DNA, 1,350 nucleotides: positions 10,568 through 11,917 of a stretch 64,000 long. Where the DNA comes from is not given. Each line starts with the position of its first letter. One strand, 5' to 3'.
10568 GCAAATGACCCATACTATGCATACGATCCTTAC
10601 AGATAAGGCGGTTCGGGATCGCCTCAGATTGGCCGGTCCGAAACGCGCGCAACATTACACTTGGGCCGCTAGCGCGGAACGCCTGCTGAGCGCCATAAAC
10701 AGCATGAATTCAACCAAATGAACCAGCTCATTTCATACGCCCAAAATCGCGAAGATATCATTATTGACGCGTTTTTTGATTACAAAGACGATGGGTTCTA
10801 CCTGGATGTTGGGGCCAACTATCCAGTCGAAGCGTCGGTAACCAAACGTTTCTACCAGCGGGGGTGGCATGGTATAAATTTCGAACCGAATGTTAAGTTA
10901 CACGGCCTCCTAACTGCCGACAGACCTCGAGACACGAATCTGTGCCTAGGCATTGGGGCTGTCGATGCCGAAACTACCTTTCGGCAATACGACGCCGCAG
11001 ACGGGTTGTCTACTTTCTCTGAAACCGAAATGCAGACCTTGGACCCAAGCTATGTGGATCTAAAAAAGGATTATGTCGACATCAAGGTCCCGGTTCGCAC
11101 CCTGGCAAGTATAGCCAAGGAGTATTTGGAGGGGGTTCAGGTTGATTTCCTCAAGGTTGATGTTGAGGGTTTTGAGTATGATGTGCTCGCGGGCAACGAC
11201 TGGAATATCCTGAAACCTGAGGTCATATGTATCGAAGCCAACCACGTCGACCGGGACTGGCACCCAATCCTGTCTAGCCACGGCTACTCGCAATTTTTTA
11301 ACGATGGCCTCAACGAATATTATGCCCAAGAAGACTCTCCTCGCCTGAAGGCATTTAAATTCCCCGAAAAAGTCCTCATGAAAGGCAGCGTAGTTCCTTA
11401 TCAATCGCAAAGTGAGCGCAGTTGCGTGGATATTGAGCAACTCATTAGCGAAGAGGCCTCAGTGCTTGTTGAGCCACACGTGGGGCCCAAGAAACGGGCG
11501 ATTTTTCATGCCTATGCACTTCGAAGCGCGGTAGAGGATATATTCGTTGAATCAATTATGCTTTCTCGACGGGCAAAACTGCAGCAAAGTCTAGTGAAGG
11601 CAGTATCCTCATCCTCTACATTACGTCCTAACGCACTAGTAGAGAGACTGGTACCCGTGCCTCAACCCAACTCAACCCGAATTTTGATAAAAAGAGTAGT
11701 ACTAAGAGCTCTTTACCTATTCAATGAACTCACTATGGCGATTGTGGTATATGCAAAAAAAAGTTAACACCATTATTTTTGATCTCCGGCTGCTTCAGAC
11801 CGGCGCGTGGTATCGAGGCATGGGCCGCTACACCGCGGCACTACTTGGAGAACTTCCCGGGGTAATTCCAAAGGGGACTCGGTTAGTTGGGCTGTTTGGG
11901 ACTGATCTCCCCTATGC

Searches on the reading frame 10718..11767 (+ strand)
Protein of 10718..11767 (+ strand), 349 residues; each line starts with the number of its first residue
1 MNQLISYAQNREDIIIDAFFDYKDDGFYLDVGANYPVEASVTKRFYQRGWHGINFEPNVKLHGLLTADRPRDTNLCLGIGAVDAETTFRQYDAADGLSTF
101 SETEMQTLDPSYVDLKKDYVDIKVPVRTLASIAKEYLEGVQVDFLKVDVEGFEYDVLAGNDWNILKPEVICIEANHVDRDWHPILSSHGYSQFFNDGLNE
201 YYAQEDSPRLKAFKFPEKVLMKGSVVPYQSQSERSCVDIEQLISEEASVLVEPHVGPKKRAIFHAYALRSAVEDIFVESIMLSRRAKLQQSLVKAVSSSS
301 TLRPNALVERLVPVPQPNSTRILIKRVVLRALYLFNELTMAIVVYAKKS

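Call 40: find_encoding_contigs(protein=window:10718-11767:+, flank=10000, max_places=1)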
Protein window:10718-11767:+ (349 aa): 7 contigs read that carry it; 1 place shown.
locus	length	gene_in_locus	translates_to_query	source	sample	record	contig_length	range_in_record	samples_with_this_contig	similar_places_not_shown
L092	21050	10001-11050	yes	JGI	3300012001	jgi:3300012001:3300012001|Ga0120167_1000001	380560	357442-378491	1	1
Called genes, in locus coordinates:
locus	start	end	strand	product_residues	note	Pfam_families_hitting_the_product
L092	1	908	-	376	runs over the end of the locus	PF13439:Glyco_transf_4 (weak), PF20706:GT4-conflict, PF00534:Glycos_transf_1, PF13692:Glyco_trans_1_4, PF13524:Glyco_trans_1_2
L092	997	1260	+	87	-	PF22513:FitA-like_RHH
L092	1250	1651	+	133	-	PF01850:PIN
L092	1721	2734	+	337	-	PF01370:Epimerase, PF16363:GDP_Man_Dehyd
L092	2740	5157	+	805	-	-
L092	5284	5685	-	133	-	-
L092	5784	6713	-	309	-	PF01370:Epimerase, PF04321:RmlD_sub_bind, PF07993:NAD_binding_4 (faint), PF13460:NAD_binding_10, PF16363:GDP_Man_Dehyd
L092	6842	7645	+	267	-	PF01061:ABC2_membrane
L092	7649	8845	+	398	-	PF00005:ABC_tran, PF13304:AAA_21 (faint), PF14524:Wzt_C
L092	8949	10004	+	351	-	PF13439:Glyco_transf_4 (weak), PF20706:GT4-conflict, PF00534:Glycos_transf_1, PF13692:Glyco_trans_1_4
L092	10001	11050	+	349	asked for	PF05050:Methyltransf_21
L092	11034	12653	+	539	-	PF00534:Glycos_transf_1, PF13692:Glyco_trans_1_4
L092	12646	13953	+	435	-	PF00534:Glycos_transf_1, PF13692:Glyco_trans_1_4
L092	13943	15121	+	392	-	PF13439:Glyco_transf_4 (weak), PF00534:Glycos_transf_1, PF13692:Glyco_trans_1_4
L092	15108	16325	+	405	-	PF13439:Glyco_transf_4 (weak), PF13692:Glyco_trans_1_4 (weak)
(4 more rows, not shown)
